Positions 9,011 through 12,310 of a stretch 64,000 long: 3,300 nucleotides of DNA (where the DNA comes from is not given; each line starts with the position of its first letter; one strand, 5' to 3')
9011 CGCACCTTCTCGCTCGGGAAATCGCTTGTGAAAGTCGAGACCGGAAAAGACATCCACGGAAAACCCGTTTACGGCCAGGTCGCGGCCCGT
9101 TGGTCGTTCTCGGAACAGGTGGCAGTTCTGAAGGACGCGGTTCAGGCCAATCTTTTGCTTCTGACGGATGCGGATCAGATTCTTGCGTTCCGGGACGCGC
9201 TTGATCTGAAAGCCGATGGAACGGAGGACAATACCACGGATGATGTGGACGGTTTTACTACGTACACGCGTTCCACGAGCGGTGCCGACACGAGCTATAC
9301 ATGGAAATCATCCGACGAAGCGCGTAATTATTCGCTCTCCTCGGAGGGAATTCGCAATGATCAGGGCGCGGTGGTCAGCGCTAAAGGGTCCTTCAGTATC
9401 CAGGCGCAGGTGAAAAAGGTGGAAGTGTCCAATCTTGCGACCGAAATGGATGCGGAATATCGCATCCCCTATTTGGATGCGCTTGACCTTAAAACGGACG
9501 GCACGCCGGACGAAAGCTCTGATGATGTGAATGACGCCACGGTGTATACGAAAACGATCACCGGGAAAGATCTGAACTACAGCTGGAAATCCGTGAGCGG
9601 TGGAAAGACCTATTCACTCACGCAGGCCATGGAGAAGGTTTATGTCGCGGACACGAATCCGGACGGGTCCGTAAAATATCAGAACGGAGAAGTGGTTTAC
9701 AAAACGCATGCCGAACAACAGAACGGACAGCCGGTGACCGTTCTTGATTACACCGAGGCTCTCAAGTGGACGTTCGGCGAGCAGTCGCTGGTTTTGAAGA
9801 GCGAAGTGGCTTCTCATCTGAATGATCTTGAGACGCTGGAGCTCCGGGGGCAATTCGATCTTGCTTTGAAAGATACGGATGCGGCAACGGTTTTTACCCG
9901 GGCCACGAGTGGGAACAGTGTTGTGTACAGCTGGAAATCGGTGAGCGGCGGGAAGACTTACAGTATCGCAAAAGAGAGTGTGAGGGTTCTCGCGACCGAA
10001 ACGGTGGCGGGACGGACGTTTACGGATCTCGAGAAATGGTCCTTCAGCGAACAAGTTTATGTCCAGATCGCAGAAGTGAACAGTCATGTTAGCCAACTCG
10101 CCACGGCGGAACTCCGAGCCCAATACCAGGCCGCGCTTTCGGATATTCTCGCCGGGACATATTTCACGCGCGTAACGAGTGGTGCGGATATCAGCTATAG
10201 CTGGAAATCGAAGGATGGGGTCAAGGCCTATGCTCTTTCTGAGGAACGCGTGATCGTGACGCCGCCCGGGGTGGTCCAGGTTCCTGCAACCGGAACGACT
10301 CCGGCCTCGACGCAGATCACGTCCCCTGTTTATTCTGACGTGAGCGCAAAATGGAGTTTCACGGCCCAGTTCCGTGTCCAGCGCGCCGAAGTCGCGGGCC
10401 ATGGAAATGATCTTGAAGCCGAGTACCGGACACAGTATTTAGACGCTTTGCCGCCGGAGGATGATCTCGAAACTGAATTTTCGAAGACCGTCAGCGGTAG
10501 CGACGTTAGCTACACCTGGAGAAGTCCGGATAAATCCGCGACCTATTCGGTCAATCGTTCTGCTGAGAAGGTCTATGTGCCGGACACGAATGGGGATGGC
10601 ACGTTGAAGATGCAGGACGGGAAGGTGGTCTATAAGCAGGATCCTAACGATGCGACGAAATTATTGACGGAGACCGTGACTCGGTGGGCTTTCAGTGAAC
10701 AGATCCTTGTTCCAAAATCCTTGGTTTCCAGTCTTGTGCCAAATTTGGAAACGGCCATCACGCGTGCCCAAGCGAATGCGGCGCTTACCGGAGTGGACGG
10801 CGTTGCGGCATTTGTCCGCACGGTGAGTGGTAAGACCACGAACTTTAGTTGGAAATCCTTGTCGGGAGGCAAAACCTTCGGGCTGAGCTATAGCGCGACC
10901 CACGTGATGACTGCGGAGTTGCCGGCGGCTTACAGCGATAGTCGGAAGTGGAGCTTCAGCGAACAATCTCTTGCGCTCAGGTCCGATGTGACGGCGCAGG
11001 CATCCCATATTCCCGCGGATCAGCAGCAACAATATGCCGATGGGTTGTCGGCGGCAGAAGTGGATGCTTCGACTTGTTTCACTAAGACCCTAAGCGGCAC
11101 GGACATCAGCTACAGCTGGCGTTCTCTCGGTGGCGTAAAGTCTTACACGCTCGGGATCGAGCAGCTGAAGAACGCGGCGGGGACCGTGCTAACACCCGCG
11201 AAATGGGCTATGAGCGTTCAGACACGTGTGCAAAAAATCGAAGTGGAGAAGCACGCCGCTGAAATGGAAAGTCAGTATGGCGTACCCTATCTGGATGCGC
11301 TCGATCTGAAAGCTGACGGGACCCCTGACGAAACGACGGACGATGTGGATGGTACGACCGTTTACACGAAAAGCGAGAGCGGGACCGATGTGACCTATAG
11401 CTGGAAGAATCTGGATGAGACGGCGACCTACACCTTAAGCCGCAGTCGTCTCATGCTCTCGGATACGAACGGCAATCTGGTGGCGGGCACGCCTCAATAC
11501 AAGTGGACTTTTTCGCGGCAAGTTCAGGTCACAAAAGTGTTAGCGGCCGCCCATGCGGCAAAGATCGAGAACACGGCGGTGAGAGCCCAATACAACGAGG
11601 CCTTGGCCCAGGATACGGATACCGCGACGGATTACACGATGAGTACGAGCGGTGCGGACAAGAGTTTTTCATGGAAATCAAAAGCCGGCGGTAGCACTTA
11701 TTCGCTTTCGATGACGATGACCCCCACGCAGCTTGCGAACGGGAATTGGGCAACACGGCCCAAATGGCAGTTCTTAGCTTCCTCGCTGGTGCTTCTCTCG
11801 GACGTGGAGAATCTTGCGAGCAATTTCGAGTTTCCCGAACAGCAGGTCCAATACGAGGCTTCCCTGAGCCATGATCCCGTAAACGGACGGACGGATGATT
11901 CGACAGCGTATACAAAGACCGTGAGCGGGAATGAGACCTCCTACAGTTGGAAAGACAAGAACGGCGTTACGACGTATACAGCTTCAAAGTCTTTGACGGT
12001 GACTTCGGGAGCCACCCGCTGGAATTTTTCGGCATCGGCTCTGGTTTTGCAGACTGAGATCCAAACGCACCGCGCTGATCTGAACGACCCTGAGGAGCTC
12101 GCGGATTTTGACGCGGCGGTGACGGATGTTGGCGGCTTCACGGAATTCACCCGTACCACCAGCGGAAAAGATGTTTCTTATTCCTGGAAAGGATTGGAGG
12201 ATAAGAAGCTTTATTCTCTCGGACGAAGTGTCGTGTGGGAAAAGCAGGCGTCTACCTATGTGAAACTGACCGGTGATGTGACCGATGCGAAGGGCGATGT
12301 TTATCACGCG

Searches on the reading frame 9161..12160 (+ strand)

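Call 7: search_protein_families(library=pfam, proteins=[window:9161-12160:+], max_evalue=0.1)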
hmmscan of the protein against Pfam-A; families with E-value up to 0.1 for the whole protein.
window:9161-12160:+ (1000 aa): 4 families
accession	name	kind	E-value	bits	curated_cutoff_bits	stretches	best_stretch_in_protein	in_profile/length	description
PF21446.3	Gp34_trimer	-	8.4e-06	26.7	27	0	814-853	5-44/116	Long-tail fiber proximal subunit, C-terminal, trimerization domain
PF14427.12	Pput2613-deam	-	0.044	14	25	0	731-758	81-108/118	Pput_2613-like deaminase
PF20396.3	DUF6689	-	0.062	13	27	0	301-355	200-254/275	Family of unknown function (DUF6689)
PF13511.11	DUF4124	-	0.096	13.4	22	1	928-941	15-28/56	Domain of unknown function (DUF4124)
